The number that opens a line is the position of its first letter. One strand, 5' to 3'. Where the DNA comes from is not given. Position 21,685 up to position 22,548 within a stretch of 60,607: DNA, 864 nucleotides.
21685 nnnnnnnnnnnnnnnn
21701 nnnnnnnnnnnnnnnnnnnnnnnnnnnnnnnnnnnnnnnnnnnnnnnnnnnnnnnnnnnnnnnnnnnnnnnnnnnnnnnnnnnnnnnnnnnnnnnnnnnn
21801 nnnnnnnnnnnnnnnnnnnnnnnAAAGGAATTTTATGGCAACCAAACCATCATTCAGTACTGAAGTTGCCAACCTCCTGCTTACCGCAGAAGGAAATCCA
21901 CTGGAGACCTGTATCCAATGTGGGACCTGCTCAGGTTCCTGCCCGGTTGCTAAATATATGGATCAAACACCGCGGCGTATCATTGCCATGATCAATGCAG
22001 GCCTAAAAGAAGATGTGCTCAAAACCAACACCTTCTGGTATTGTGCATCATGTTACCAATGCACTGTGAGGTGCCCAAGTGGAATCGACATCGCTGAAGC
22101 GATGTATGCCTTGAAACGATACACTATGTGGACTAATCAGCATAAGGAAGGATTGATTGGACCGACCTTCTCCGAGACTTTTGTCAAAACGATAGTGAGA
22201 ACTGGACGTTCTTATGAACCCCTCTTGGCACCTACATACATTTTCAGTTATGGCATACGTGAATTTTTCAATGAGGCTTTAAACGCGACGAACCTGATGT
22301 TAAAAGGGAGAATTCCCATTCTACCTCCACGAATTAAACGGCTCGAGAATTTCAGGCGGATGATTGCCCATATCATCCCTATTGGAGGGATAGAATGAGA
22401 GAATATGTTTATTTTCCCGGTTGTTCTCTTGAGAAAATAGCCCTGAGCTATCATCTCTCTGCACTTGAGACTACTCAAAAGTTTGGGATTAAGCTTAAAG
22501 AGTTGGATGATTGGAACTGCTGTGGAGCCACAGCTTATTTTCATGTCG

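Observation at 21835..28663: hdrCBA-mvhD-FeS-fdhA(Sec) array: candidate formate-linked flavin-based electron-bifurcating complex in a bacterium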

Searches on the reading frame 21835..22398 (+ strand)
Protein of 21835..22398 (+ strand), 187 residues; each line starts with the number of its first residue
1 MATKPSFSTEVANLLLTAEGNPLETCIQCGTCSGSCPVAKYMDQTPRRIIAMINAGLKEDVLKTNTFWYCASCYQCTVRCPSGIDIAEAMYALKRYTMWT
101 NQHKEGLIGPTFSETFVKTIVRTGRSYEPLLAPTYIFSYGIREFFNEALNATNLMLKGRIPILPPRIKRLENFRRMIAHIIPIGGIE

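Call 5: search_protein_families(library=pfam, proteins=[window:21835-22398:+])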
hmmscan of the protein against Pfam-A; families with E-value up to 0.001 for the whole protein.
window:21835-22398:+ (187 aa): 7 families
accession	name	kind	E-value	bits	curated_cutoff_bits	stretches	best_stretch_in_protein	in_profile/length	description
PF13183.11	Fer4_8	-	1.6e-12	48.2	27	1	23-84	2-68/68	4Fe-4S dicluster domain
PF13534.11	Fer4_17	-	1.3e-10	42.1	22.2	1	26-85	2-61/61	4Fe-4S dicluster domain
PF13187.11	Fer4_9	-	1.1e-07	32.2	27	1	26-83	2-50/52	4Fe-4S dicluster domain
PF13237.11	Fer4_10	-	5.7e-06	26.6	25.5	1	24-81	7-53/53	4Fe-4S dicluster domain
PF12838.12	Fer4_7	-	7.6e-05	23.5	27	1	25-84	1-52/52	4Fe-4S dicluster domain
PF12800.12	Fer4_4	-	0.00058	20.4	24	0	24-38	2-16/17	4Fe-4S binding domain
PF12797.12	Fer4_2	-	0.00086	19.6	24.5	0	23-38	7-22/22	4Fe-4S binding domain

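Call 10: search_protein_families(library=ncbifam, proteins=[window:21835-22398:+], max_evalue=0.01)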
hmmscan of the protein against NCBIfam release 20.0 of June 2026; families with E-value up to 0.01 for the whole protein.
window:21835-22398:+ (187 aa): 29 families (the best 25 are shown)
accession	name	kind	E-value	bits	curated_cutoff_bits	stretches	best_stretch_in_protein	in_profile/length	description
TIGR03290.1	CoB_CoM_SS_C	equivalog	1.3e-22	80.4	160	1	24-113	2-86/144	CoB--CoM heterodisulfide reductase subunit C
NF041890.1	hdrC_Methbact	equivalog_domain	4.1e-17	62.4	270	1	7-117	12-122/192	ferredoxin:CoB-CoM heterodisulfide reductase subunit HdrC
NF041779.1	hetero_SS_HdrC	equivalog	6.9e-17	61.6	350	1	14-84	21-90/198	ferredoxin:CoB-CoM heterodisulfide reductase subunit HdrC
NF038018.1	qmoC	equivalog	1.7e-16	60.7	300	1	15-101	9-95/360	quinone-interacting membrane-bound oxidoreductase complex subunit QmoC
NF008369.0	PRK11168.1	equivalog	1.5e-10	40.5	278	1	21-102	8-91/401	anaerobic glycerol-3-phosphate dehydrogenase subunit C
NF042952.1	MFR_FeS_SdhB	equivalog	7.6e-10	38.3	600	1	64-160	198-290/320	8-methylmenaquinol:fumarate reductase iron-sulfur subunit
TIGR03379.1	glycerol3P_GlpC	equivalog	2.2e-08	33.3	279.9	1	23-95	4-79/397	anaerobic glycerol-3-phosphate dehydrogenase subunit GlpC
NF009226.0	PRK12576.1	equivalog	5.6e-08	32.5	344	1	25-147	155-285/317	succinate dehydrogenase/fumarate reductase iron-sulfur subunit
NF004898.0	PRK06259.1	equivalog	1.8e-07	30.2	385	1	21-97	131-216/488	fumarate reductase (CoM/CoB) subunit TfrB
TIGR01945.1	rnfC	subfamily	2.5e-07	29.6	245.95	1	21-94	360-428/435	RnfABCDGE type electron transport complex subunit C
NF041837.1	rnfC_Methano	equivalog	2.7e-07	29.8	650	1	25-89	359-418/438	Rnf electron transport complex subunit RnfC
NF004616.0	PRK05950.1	subfamily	1.4e-06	27.7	228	1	23-98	146-234/238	succinate dehydrogenase iron-sulfur subunit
NF008434.0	PRK11274.1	equivalog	4e-06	26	333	1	23-88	22-93/409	glycolate oxidase subunit GlcF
TIGR00384.1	dhsB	subfamily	6.3e-06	25.8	88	1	19-94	135-222/222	succinate dehydrogenase and fumarate reductase iron-sulfur protein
NF045796.1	DsrK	equivalog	2.5e-05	23.1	400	1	56-104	104-154/453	sulfate reduction electron transfer complex DsrMKJOP subunit DsrK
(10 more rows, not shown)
